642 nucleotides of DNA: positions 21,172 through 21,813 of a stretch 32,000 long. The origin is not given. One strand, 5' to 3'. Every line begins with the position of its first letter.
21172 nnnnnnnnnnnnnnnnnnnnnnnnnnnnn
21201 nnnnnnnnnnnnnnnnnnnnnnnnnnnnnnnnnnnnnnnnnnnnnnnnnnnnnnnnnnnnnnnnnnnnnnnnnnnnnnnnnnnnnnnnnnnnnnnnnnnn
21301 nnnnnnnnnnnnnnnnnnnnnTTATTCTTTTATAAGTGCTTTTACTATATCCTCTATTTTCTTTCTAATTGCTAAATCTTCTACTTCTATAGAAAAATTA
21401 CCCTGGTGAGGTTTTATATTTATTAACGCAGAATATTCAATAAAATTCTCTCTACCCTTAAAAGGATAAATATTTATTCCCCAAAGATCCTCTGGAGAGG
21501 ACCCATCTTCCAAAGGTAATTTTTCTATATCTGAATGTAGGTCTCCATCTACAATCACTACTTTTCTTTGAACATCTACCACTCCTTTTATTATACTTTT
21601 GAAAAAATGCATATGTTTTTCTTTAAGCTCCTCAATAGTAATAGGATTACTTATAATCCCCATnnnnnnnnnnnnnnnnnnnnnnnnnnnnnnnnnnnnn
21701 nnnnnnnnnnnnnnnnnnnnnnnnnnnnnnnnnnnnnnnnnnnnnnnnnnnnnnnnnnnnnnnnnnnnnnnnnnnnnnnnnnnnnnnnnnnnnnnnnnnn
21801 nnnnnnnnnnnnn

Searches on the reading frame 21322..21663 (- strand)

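Call 6: search_protein_families(library=pfam, proteins=[window:21322-21663:-], max_evalue=0.001)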
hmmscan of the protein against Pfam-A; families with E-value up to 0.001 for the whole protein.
window:21322-21663:- (113 aa): 1 family
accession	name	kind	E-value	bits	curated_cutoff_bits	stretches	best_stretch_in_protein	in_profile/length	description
PF18924.5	DUF5674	-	1.9e-30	105.5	27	1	3-109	2-108/109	Protein of unknown function (DUF5674)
